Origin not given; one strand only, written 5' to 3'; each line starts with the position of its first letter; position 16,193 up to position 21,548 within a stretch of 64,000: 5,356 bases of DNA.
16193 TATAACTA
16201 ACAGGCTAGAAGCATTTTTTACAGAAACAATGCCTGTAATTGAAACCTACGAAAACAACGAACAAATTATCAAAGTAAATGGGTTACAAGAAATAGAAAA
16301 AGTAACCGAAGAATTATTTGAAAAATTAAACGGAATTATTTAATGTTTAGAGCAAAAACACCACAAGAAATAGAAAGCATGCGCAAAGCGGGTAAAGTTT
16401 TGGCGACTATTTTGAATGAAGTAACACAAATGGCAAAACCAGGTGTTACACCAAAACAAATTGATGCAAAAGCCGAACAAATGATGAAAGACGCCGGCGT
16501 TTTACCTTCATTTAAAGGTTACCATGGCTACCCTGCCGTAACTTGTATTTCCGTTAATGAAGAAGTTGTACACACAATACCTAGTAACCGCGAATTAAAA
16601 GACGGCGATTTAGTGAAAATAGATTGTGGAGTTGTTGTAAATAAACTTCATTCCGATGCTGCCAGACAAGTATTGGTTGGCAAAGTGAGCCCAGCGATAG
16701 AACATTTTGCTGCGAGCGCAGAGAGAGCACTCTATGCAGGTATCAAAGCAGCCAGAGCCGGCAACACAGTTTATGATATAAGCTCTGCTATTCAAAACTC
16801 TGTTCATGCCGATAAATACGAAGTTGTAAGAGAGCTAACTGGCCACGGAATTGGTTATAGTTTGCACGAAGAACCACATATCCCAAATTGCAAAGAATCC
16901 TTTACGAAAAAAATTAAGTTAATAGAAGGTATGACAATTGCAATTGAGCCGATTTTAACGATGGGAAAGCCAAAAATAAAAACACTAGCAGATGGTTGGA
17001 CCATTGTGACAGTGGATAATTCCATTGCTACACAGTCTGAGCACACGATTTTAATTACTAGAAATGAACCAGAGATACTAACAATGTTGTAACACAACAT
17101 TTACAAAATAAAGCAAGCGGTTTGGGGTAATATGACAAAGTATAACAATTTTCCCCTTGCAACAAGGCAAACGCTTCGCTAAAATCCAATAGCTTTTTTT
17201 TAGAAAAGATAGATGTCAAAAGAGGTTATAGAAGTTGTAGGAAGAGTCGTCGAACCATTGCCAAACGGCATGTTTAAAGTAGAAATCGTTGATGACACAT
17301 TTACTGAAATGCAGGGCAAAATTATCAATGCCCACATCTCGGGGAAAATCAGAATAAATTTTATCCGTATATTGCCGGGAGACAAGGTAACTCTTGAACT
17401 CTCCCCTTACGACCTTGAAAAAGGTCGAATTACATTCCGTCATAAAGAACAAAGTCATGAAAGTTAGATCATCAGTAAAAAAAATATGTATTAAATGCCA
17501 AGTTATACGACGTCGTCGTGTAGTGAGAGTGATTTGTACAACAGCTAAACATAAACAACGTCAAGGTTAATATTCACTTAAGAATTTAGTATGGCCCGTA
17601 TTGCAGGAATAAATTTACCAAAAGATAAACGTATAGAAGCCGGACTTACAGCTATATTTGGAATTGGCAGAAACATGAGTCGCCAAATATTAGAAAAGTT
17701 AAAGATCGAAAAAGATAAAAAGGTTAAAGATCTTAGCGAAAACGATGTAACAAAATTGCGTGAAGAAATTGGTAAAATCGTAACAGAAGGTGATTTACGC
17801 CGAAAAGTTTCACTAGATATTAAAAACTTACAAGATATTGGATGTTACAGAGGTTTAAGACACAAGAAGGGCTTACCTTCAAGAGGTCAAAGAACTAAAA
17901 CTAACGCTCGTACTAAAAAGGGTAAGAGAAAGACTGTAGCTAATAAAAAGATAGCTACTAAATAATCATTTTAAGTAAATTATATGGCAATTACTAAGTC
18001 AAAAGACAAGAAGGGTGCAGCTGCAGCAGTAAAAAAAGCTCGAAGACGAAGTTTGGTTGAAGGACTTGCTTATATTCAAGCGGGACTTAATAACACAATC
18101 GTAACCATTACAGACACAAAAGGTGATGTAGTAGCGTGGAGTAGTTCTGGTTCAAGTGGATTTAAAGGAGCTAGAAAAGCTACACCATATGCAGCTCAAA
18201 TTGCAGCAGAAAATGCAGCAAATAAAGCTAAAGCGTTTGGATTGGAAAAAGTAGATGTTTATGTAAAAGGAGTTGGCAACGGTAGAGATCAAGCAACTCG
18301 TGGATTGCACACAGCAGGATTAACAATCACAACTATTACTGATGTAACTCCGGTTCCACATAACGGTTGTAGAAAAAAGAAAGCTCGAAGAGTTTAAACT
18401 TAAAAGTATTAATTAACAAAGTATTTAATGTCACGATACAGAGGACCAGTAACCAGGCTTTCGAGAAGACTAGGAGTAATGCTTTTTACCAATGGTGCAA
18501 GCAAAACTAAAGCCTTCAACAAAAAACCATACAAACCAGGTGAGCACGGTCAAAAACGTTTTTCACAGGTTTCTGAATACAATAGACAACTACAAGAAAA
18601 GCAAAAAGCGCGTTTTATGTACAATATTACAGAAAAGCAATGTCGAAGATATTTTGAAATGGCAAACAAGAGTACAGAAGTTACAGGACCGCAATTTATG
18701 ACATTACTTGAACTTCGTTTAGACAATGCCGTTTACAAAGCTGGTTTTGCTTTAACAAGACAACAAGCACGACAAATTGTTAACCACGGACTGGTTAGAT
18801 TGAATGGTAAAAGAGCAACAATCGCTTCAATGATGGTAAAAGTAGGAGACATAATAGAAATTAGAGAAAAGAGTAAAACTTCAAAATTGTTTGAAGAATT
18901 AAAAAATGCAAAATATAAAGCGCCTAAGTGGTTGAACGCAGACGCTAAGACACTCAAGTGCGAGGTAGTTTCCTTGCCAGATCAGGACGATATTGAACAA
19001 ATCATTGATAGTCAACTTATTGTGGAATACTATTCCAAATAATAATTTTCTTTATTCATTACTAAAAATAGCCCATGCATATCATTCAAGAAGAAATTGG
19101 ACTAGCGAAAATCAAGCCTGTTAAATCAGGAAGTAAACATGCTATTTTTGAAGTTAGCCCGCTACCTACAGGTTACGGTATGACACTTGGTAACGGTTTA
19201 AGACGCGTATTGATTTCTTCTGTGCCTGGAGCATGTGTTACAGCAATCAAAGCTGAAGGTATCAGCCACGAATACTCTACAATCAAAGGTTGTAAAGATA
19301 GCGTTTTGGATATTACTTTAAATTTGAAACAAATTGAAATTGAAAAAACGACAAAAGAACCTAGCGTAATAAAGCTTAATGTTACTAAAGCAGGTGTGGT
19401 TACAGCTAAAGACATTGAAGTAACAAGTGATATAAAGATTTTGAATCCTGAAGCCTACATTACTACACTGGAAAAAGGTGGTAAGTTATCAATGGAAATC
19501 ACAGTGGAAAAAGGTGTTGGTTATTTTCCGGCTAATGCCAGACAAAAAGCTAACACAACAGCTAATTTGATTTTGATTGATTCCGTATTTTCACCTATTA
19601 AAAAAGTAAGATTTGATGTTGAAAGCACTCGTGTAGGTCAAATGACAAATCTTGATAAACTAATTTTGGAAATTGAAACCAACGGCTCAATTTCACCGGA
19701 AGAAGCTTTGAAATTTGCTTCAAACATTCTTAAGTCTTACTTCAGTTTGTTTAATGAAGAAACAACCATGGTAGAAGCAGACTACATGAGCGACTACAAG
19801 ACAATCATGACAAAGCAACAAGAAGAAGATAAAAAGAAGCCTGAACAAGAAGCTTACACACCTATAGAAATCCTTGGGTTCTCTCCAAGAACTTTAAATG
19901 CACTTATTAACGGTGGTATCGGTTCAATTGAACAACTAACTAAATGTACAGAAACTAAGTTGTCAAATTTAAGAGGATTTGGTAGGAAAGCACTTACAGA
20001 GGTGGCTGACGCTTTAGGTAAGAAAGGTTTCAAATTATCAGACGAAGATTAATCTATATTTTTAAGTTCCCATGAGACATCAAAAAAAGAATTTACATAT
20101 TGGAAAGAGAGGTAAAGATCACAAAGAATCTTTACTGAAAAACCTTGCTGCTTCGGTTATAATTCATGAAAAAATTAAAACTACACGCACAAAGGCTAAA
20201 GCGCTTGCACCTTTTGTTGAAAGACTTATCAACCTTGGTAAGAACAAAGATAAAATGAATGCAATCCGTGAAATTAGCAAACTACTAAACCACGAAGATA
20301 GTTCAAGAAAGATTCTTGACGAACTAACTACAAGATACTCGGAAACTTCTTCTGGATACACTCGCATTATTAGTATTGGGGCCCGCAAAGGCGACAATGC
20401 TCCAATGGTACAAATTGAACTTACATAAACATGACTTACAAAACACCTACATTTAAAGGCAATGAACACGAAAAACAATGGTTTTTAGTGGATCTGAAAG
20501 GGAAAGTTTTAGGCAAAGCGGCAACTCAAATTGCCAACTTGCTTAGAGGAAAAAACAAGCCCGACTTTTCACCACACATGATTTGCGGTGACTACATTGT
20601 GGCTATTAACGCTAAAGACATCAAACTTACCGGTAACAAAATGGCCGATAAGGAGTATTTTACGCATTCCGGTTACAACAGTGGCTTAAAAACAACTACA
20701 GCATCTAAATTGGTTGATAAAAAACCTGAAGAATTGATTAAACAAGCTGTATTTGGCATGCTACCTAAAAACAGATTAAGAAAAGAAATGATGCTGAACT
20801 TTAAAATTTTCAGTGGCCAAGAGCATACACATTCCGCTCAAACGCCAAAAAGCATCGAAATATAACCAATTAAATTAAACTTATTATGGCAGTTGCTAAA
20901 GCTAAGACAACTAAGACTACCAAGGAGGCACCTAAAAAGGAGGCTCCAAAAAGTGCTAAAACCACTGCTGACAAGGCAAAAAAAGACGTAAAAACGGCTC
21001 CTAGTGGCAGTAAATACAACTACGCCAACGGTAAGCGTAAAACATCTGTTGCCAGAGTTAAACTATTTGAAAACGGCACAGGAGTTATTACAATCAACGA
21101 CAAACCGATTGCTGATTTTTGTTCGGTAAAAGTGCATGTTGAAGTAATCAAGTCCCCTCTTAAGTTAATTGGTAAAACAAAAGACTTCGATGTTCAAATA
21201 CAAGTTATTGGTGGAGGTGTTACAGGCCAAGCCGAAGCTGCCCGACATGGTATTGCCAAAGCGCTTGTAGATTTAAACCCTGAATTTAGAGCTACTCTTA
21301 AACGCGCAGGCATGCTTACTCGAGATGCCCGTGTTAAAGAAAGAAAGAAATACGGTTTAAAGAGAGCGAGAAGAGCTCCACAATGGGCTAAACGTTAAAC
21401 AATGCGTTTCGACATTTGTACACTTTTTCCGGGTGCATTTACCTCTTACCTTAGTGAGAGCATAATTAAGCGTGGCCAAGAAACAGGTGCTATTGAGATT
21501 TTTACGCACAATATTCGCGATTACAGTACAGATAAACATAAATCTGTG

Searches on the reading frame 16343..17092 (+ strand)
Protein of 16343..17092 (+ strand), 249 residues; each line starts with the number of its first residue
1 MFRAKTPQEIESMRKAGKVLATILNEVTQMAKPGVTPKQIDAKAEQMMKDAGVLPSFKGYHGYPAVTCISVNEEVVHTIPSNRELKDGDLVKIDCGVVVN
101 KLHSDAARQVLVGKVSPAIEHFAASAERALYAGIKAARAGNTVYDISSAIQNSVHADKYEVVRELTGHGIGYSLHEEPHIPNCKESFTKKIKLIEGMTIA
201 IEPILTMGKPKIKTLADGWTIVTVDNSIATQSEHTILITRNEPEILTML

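Call 91: search_protein_families(library=pfam, proteins=[window:16343-17092:+], max_evalue=0.00001)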
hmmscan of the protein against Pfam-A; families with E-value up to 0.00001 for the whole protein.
window:16343-17092:+ (249 aa): 1 family
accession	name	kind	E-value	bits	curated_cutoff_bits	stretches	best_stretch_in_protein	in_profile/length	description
PF00557.29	Peptidase_M24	-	9.7e-48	163.1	23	1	11-239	1-207/208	Metallopeptidase family M24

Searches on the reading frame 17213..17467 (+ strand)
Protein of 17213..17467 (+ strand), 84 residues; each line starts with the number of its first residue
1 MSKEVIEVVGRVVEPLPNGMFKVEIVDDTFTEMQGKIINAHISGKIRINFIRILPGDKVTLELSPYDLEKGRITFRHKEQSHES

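Call 91: search_protein_families(library=pfam, proteins=[window:17213-17467:+], max_evalue=0.00001)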
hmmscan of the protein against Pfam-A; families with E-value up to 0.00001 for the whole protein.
window:17213-17467:+ (84 aa): 1 family
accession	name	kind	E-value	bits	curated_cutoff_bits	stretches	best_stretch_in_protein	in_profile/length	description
PF01176.25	eIF-1a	-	3.4e-23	81.5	30.2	1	6-76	1-64/64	Translation initiation factor 1A / IF-1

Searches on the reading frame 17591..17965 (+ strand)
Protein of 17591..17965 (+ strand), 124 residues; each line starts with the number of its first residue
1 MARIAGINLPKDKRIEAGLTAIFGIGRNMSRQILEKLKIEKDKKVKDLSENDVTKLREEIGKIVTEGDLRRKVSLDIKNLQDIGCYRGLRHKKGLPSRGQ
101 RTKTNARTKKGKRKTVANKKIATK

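Call 91: search_protein_families(library=pfam, proteins=[window:17591-17965:+], max_evalue=0.00001)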
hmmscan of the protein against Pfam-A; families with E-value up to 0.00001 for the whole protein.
window:17591-17965:+ (124 aa): 1 family
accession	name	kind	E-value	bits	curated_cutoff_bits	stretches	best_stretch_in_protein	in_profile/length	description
PF00416.27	Ribosomal_S13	-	2.1e-32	112.7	31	2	64-108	84-128/128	Ribosomal protein S13/S18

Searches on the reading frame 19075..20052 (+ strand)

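Call 15: search_protein_families(library=pfam, proteins=[window:19075-20052:+], max_evalue=0.00001)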
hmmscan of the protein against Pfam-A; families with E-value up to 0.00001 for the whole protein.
window:19075-20052:+ (325 aa): 3 families
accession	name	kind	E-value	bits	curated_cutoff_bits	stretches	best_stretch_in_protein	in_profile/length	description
PF01000.31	RNA_pol_A_bac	-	2.8e-31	108.6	33.9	1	60-173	3-119/119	RNA polymerase Rpb3/RpoA insert domain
PF01193.29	RNA_pol_L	-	1.3e-21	76.5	24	1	29-222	2-73/74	RNA polymerase Rpb3/Rpb11 dimerisation domain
PF03118.21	RNA_pol_A_CTD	-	1.1e-13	51.2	23.8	1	251-315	2-66/67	Bacterial RNA polymerase, alpha chain C terminal domain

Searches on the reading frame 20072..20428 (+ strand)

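Call 91: search_protein_families(library=pfam, proteins=[window:20072-20428:+], max_evalue=0.00001)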
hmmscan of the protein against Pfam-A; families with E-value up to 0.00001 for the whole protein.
window:20072-20428:+ (118 aa): 1 family
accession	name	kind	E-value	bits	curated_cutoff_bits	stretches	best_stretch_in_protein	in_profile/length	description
PF01196.24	Ribosomal_L17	-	7.9e-29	100.9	27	1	21-117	1-96/97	Ribosomal protein L17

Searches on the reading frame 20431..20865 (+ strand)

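Call 91: search_protein_families(library=pfam, proteins=[window:20431-20865:+], max_evalue=0.00001)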
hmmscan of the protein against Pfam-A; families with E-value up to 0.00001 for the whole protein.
window:20431-20865:+ (144 aa): 1 family
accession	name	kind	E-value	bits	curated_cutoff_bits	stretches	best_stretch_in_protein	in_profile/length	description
PF00572.24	Ribosomal_L13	-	8.7e-45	152.1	23.8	1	15-132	1-118/119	Ribosomal protein L13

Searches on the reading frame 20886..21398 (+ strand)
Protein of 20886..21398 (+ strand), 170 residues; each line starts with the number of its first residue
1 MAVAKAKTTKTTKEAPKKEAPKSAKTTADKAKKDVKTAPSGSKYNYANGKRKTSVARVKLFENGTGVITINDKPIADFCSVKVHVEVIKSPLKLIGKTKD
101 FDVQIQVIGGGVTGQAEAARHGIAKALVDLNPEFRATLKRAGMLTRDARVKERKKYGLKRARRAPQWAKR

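Call 15: search_protein_families(library=pfam, proteins=[window:20886-21398:+], max_evalue=0.00001)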
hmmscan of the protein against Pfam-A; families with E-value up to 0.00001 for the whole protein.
window:20886-21398:+ (170 aa): 1 family
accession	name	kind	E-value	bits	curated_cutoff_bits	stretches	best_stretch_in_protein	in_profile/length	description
PF00380.25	Ribosomal_S9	-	1e-43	149.1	22.5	1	49-170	1-121/121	Ribosomal protein S9/S16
